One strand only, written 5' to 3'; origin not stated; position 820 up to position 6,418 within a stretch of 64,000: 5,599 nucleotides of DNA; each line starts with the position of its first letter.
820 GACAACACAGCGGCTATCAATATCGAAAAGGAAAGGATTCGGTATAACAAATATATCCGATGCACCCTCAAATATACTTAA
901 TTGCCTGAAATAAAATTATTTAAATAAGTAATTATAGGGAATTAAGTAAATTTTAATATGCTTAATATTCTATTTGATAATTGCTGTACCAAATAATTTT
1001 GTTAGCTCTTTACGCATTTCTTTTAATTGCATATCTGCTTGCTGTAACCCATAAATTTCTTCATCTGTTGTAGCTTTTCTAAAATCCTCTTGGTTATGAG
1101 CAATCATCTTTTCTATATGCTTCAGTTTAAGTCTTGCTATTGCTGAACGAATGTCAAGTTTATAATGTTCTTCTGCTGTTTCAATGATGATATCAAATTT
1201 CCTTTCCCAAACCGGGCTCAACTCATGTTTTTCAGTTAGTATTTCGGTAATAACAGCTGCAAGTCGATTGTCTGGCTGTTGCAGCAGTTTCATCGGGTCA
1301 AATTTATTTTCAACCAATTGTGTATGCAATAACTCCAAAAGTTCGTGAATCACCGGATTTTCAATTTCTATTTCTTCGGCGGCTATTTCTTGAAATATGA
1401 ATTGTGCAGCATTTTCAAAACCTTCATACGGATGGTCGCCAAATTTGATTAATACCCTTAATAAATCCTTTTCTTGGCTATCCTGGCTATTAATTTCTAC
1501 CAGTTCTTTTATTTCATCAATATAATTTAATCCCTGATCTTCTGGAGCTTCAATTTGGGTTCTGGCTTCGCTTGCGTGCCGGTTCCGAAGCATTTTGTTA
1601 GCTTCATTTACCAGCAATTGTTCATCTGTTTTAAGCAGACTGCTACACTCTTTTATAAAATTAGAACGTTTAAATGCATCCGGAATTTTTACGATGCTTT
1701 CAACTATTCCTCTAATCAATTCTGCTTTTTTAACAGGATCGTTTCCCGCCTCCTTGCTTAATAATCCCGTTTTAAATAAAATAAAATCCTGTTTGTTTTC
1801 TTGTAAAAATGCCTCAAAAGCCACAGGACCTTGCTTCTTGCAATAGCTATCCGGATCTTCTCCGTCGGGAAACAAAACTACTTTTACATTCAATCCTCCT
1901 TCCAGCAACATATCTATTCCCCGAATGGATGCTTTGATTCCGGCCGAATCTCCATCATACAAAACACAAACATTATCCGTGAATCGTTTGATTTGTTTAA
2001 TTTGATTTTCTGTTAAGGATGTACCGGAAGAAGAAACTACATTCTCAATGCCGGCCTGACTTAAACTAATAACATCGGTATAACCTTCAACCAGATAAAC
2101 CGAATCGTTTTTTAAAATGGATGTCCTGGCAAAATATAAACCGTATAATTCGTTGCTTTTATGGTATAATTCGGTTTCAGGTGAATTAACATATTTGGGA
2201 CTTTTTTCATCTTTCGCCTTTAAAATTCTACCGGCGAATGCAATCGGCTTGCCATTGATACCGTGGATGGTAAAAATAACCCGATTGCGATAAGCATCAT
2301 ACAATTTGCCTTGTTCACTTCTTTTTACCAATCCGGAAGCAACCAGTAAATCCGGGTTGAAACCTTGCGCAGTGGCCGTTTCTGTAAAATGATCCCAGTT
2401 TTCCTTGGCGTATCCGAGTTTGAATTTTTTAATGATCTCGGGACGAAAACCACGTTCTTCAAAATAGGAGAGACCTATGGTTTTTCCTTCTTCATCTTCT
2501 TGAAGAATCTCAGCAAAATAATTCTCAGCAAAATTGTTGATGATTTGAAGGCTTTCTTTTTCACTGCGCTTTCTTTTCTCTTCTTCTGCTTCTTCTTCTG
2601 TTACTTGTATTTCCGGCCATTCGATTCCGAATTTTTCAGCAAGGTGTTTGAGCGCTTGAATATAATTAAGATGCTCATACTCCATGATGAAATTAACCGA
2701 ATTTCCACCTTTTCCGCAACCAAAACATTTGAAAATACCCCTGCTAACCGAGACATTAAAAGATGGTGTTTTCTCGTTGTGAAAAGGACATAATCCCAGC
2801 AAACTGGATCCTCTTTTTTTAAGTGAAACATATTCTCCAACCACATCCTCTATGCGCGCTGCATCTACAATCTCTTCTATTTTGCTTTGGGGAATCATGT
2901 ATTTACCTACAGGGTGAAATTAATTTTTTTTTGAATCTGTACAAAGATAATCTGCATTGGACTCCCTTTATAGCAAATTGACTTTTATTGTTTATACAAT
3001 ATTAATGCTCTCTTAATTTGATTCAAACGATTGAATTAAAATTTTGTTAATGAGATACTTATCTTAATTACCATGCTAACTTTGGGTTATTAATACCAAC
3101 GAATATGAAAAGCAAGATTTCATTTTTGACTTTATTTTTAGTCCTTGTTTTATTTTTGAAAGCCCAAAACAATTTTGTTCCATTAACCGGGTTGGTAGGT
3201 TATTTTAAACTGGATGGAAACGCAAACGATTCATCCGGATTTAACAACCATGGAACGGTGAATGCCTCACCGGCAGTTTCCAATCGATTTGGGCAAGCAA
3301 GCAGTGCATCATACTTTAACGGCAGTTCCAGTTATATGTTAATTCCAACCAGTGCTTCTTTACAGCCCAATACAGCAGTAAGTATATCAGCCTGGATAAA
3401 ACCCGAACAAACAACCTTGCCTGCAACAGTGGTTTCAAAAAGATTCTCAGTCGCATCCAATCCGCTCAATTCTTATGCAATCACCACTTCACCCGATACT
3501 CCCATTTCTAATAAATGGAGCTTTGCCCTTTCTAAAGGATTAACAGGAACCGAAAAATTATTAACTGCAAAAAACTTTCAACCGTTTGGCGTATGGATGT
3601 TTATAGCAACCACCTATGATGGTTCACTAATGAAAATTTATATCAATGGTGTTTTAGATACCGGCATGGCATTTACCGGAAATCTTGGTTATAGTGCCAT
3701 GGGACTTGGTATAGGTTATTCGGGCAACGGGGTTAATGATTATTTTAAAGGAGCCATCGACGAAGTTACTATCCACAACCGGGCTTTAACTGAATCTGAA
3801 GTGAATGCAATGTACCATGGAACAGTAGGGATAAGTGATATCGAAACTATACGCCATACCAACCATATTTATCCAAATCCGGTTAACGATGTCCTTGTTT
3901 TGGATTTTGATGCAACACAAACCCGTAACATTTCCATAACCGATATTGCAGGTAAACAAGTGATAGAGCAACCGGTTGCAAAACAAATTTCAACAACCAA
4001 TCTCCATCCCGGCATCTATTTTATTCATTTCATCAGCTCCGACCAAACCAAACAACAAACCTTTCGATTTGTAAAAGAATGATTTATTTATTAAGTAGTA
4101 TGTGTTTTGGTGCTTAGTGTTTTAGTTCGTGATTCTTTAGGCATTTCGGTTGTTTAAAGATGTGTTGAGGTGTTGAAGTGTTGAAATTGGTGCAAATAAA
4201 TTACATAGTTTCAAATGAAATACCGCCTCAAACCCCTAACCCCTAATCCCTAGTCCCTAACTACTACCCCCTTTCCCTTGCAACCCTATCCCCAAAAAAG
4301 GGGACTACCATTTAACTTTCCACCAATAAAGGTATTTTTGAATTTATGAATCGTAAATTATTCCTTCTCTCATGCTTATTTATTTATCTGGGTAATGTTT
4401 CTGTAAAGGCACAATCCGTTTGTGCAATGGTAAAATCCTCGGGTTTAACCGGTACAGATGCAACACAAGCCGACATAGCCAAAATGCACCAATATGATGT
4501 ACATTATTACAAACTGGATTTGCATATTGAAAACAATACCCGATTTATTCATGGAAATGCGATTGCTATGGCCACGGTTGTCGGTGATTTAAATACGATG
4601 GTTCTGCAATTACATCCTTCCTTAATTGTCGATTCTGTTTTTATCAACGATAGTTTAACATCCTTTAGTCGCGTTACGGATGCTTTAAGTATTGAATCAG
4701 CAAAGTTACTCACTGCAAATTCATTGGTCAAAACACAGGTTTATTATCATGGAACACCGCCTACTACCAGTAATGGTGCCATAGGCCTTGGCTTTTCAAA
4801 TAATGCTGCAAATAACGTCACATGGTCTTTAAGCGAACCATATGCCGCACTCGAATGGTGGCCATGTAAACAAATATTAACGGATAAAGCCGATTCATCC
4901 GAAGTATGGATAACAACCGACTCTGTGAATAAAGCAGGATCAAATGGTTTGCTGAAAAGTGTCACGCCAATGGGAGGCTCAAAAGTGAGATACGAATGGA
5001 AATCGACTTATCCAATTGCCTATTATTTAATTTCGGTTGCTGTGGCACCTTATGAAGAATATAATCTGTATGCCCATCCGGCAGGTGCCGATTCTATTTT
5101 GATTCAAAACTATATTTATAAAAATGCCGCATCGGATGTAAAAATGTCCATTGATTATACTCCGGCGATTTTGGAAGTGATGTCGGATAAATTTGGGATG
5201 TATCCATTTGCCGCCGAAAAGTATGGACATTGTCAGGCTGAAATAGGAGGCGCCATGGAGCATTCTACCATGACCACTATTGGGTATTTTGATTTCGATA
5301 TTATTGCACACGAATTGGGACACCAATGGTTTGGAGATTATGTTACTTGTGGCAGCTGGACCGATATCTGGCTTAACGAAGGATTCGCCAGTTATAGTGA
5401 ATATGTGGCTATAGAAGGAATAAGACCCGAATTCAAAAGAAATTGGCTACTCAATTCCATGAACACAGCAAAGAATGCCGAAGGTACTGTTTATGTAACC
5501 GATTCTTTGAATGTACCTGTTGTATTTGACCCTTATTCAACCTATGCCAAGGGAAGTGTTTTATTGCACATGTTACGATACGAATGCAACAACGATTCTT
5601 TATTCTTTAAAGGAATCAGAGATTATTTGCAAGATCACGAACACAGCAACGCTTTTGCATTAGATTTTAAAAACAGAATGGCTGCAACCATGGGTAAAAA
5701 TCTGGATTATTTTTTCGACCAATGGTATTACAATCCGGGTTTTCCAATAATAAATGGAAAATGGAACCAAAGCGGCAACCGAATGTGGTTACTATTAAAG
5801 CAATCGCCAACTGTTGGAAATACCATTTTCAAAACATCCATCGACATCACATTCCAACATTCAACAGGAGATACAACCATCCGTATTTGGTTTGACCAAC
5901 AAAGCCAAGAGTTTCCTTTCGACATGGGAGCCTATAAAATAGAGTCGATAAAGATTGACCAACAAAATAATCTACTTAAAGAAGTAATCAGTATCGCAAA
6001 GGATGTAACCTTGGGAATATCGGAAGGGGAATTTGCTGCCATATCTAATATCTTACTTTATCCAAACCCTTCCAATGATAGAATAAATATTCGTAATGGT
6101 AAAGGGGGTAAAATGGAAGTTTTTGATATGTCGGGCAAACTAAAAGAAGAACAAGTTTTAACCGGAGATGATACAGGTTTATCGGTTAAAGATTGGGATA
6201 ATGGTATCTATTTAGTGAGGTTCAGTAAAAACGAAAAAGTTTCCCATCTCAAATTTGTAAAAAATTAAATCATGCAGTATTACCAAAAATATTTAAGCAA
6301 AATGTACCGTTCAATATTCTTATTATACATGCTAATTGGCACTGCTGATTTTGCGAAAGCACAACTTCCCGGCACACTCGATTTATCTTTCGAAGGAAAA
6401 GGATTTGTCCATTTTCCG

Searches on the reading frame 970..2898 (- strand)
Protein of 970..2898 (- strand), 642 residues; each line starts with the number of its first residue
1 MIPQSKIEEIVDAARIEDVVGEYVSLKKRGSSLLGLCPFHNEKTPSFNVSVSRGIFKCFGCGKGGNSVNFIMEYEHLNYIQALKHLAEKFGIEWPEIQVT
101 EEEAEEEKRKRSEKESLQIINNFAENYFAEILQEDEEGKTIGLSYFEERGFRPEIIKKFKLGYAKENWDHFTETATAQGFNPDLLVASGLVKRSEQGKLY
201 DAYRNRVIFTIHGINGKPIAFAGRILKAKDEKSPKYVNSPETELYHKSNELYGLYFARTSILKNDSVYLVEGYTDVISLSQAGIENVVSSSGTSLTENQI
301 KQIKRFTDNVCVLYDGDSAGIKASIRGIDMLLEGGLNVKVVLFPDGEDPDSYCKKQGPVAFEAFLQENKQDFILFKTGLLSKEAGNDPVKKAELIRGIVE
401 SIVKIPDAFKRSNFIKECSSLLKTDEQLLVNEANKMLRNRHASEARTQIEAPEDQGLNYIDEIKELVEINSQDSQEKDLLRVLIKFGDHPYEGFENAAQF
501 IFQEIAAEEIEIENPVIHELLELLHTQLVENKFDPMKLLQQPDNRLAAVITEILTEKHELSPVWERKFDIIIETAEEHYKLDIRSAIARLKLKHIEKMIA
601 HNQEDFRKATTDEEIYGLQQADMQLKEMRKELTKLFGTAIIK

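Call 62: search_protein_families(library=pfam, proteins=[window:970-2898:-])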
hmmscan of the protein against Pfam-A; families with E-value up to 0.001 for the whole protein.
window:970-2898:- (642 aa): 7 families
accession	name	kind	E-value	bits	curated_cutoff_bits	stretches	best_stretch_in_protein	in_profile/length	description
PF08275.17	DNAG_N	-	7.1e-37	126.8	26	1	128-257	2-127/128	DNA primase catalytic core, N-terminal domain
PF01807.25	Zn_ribbon_DnaG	-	2.9e-35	120.5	24.9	1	3-95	2-94/98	CHC2 zinc finger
PF13155.12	Toprim_2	-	2.7e-23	82.6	22.1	1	268-352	1-87/88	Toprim-like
PF13662.12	Toprim_4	-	4.5e-16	59.3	25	1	266-341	2-84/85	Toprim domain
PF01751.28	Toprim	-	1.9e-11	44.4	23.1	1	267-331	2-80/96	Toprim domain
PF10410.14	DnaB_bind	-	2.6e-05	24.8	20.6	1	386-427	15-56/56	DnaB-helicase binding domain of primase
PF13362.12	Toprim_3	-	8.6e-05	23.4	27.2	1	267-358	2-94/95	Toprim domain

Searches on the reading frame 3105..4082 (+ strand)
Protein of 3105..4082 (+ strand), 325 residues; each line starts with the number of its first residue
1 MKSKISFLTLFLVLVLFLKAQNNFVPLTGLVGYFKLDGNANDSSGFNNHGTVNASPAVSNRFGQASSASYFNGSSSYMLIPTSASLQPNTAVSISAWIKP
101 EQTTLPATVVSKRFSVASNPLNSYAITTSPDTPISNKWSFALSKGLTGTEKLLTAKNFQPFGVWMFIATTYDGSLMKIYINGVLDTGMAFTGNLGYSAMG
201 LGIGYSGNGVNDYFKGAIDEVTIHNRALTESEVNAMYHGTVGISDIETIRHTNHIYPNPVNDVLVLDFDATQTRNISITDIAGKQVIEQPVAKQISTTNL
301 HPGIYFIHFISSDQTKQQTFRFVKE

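Call 62: search_protein_families(library=pfam, proteins=[window:3105-4082:+])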
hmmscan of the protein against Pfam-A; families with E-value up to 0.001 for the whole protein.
window:3105-4082:+ (325 aa): 2 families
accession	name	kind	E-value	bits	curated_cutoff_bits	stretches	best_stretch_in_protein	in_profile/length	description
PF13385.13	Laminin_G_3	-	2.7e-26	93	27.6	1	72-234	1-151/151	Concanavalin A-like lectin/glucanases superfamily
PF18962.6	Por_Secre_tail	-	5e-12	46.4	27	1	255-317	1-70/75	Secretion system C-terminal sorting domain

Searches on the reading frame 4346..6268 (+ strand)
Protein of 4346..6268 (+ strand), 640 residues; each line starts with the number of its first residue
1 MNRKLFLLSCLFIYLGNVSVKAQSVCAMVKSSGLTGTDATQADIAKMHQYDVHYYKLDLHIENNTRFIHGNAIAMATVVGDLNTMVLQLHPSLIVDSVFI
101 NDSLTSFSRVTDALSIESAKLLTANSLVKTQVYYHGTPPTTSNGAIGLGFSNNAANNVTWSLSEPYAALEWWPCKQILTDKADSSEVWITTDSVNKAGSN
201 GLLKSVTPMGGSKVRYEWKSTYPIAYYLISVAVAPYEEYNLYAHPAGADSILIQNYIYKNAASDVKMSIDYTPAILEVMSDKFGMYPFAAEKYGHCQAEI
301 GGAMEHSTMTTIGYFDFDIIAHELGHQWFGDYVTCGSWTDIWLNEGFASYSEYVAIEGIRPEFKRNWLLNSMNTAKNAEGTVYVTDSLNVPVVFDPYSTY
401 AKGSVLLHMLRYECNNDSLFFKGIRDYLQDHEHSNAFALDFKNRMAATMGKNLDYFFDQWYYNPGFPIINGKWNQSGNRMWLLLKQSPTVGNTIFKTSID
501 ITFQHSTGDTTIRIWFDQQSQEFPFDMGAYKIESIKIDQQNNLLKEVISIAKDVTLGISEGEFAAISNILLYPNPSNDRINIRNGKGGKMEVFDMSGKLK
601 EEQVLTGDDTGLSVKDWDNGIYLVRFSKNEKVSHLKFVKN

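Call 62: search_protein_families(library=pfam, proteins=[window:4346-6268:+])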
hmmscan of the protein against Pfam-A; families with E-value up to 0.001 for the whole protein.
window:4346-6268:+ (640 aa): 3 families
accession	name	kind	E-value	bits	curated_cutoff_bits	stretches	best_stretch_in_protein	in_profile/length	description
PF01433.26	Peptidase_M1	-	8e-33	114.3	27.7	1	318-460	69-218/218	Peptidase family M1 domain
PF18962.6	Por_Secre_tail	-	1e-10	42.2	27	1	571-636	1-72/75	Secretion system C-terminal sorting domain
PF17900.6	Peptidase_M1_N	-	0.00052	20.6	25.8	0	53-228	3-186/186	Peptidase M1 N-terminal domain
